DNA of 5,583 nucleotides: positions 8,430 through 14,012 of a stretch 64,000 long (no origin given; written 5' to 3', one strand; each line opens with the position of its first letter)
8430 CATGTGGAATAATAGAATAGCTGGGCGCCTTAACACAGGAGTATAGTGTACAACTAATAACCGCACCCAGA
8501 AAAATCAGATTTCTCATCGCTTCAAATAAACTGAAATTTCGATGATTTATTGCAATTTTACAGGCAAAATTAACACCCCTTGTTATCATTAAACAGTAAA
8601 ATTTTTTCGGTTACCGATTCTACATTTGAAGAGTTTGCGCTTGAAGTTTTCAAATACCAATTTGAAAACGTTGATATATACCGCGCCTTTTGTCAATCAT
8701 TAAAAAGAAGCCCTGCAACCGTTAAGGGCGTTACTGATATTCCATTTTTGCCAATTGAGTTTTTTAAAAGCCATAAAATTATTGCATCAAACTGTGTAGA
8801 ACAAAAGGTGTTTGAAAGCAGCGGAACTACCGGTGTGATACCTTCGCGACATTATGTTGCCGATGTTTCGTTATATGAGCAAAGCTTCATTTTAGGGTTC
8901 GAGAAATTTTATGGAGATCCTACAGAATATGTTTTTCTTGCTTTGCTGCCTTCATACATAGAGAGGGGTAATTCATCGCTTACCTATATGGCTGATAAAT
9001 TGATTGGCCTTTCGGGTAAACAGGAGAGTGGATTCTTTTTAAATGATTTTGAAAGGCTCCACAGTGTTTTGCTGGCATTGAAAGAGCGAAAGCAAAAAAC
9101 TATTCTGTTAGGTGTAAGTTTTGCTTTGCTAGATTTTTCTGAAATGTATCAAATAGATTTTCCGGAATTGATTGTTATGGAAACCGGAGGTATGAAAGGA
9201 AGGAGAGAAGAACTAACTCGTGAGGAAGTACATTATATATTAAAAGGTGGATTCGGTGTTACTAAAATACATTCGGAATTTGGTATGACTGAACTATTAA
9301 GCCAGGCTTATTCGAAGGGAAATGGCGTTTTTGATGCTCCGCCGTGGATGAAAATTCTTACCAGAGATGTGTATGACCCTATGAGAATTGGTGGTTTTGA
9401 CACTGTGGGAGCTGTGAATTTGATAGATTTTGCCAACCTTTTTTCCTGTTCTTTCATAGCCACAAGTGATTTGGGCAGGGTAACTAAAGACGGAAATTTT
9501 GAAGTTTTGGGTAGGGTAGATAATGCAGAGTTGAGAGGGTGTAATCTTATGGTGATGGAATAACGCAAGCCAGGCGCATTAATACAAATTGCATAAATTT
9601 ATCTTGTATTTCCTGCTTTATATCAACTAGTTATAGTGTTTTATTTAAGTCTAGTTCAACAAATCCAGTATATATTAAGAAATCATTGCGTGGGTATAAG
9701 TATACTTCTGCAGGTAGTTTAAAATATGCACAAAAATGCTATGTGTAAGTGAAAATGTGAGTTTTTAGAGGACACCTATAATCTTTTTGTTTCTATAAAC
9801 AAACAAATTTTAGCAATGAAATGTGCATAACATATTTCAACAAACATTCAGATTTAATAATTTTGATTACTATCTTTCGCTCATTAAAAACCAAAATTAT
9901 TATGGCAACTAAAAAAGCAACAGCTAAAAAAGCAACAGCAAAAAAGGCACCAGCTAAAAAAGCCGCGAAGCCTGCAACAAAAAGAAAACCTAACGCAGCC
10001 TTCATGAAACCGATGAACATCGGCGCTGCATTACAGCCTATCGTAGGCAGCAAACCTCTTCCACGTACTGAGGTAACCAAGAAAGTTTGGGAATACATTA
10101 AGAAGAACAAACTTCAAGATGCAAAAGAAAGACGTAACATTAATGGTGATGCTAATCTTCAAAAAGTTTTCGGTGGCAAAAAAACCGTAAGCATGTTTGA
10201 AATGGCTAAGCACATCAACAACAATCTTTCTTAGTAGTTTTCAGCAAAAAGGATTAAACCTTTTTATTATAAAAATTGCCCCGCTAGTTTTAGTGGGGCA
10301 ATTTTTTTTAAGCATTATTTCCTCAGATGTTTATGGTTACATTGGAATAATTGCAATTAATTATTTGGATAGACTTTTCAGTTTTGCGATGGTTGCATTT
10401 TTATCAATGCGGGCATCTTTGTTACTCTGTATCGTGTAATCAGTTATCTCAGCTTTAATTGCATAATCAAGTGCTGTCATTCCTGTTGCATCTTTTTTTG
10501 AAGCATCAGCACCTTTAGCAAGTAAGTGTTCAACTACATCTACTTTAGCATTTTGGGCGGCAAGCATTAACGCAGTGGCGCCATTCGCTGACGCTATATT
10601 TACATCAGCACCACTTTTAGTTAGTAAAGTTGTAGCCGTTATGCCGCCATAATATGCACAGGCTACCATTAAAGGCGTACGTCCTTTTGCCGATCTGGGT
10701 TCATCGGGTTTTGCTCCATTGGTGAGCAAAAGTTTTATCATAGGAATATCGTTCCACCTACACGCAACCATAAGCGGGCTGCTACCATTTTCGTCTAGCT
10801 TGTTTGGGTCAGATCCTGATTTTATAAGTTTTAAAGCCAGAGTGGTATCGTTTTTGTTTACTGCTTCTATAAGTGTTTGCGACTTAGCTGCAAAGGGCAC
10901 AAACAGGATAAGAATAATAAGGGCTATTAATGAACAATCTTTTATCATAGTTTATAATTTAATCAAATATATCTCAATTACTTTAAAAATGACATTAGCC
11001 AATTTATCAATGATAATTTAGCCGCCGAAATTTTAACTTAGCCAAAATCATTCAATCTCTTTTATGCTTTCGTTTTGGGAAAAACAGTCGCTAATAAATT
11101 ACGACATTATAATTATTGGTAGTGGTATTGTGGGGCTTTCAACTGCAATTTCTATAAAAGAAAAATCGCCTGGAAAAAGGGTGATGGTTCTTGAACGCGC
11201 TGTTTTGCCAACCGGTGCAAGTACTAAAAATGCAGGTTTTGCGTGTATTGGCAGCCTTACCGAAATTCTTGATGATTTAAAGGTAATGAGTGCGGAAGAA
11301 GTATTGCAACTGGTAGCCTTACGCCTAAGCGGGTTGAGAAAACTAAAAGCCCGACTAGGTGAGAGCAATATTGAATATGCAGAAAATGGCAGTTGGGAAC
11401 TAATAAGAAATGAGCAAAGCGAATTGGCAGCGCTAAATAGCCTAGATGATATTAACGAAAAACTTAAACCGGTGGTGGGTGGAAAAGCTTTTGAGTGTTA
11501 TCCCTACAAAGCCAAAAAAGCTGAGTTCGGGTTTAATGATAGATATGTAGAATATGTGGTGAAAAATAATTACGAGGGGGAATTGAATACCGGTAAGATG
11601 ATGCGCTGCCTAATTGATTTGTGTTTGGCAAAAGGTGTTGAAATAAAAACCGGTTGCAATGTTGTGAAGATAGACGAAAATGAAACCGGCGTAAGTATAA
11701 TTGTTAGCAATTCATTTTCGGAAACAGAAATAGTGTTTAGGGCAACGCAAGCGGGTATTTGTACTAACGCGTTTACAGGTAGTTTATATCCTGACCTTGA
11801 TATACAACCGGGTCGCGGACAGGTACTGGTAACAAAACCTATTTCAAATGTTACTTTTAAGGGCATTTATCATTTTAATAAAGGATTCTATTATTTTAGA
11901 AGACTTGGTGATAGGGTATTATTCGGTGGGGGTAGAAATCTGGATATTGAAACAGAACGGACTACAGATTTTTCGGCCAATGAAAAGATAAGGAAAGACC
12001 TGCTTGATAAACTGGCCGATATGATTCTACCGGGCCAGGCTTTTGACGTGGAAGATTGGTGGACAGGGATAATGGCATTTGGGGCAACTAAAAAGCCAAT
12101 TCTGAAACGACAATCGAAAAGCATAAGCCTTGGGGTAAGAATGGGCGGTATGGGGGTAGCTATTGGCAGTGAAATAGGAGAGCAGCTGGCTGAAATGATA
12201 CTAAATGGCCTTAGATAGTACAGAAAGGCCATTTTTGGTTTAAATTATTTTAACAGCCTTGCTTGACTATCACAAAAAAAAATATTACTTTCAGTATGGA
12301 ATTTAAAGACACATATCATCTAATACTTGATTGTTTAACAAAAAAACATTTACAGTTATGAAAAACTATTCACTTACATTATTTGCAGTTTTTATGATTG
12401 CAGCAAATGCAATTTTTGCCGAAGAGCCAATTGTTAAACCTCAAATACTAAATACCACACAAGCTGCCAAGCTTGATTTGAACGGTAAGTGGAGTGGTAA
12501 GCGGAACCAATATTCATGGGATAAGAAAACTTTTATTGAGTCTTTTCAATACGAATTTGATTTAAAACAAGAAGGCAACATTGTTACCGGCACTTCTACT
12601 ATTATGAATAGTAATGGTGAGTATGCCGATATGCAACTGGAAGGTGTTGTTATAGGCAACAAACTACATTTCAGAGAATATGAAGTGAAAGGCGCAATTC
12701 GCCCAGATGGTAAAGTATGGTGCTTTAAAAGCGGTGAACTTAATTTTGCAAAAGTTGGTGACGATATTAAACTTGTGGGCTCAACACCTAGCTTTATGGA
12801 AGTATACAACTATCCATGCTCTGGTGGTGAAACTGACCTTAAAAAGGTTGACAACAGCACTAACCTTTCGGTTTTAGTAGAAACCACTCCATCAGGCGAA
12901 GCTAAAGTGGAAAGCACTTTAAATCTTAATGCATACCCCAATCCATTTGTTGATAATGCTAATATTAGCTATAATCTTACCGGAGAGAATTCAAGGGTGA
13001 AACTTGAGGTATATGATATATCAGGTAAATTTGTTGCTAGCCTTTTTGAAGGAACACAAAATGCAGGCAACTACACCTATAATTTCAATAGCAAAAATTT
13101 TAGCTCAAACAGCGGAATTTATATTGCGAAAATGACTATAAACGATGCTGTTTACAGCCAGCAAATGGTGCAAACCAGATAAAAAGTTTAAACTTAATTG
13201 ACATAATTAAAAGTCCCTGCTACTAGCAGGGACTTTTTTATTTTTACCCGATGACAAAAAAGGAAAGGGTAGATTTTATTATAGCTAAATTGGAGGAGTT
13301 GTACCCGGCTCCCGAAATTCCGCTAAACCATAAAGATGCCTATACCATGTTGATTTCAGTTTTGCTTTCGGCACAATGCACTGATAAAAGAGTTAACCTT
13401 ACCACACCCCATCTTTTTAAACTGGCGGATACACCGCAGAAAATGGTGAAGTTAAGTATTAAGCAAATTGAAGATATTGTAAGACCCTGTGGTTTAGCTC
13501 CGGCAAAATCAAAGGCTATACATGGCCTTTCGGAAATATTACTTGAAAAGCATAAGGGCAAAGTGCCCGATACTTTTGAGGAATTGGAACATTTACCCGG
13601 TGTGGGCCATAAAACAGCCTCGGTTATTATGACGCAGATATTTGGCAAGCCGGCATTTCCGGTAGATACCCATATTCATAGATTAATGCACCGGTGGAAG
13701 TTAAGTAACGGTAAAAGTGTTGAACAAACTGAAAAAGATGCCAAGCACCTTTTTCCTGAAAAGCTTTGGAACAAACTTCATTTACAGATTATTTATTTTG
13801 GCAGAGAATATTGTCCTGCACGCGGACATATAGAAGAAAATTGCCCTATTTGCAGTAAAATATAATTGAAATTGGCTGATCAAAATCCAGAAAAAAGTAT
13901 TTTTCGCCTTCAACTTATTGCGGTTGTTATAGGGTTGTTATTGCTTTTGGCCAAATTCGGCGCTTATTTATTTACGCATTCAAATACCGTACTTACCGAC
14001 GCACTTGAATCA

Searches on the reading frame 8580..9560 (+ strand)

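Call 62: search_protein_families(library=pfam, proteins=[window:8580-9560:+], max_evalue=0.00001)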
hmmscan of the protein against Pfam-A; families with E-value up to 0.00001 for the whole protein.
window:8580-9560:+ (327 aa): 1 family
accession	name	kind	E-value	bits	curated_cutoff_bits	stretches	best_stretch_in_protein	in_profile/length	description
PF04443.18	LuxE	-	1.2e-13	51.2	24.9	1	15-86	37-112/391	Acyl-protein synthetase, LuxE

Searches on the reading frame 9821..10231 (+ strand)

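Call 62: search_protein_families(library=pfam, proteins=[window:9821-10231:+], max_evalue=0.00001)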
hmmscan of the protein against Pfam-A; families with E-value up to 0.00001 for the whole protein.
window:9821-10231:+ (137 aa): 1 family
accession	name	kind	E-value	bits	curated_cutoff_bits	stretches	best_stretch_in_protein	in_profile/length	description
PF02201.23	SWIB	-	1e-25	89.7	25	1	63-135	1-73/74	SWIB/MDM2 domain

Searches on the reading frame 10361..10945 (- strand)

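Call 62: search_protein_families(library=pfam, proteins=[window:10361-10945:-], max_evalue=0.00001)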
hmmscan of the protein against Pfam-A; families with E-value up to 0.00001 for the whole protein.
window:10361-10945:- (194 aa): 6 families
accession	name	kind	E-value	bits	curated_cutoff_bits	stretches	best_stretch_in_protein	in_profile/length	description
PF12796.13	Ank_2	-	4.7e-28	98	27.3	2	25-117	1-88/90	Ankyrin repeats (3 copies)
PF00023.36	Ank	-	1.8e-25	88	21.1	1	121-152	1-32/33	Ankyrin repeat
PF13637.12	Ank_4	-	3.7e-21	75.2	22.7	1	27-74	3-50/50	Ankyrin repeats (many copies)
PF13606.12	Ank_3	-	5.2e-18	63.5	22.3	0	53-81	1-29/30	Ankyrin repeat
PF13857.12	Ank_5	-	2.2e-16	60.2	27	1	112-162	6-56/56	Ankyrin repeats (many copies)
PF23745.1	ANK_LRRK2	-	4.2e-07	30.3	27.5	0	19-86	29-96/130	LRRK2 ANK repeat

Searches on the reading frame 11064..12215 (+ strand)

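Call 62: search_protein_families(library=pfam, proteins=[window:11064-12215:+], max_evalue=0.00001)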
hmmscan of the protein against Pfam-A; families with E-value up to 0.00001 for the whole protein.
window:11064-12215:+ (384 aa): 1 family
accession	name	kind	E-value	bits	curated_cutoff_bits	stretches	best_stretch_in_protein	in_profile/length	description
PF01266.30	DAO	-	1.1e-40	140.7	27.9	1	14-378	1-353/353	FAD dependent oxidoreductase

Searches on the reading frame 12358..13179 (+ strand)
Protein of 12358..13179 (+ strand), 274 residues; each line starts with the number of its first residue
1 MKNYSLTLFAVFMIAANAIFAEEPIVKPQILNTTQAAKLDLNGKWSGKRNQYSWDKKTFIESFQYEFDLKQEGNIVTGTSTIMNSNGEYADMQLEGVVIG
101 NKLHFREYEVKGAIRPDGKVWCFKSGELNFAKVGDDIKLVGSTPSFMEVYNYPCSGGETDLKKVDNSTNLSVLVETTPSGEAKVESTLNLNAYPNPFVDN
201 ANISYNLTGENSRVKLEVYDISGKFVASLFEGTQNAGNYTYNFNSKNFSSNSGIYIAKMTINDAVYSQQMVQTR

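Call 62: search_protein_families(library=pfam, proteins=[window:12358-13179:+], max_evalue=0.00001)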
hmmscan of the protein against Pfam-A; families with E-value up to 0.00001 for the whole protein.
window:12358-13179:+ (274 aa): 2 families
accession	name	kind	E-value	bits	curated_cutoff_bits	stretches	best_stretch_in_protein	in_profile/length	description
PF18962.6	Por_Secre_tail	-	1.3e-09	38.7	27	1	193-268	2-71/75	Secretion system C-terminal sorting domain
PF13860.13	FlgD_ig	-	2.2e-07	31.2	27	1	200-260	11-74/79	FlgD Ig-like domain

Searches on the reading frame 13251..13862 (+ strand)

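Call 62: search_protein_families(library=pfam, proteins=[window:13251-13862:+], max_evalue=0.00001)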
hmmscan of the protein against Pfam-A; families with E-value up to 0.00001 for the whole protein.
window:13251-13862:+ (204 aa): 2 families
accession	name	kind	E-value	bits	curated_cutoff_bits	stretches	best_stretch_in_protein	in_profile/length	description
PF00730.31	HhH-GPD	-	4e-22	79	26.2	1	35-169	1-107/108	HhH-GPD superfamily base excision DNA repair protein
PF00633.29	HHH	-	8e-07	29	24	1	101-127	2-28/30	Helix-hairpin-helix motif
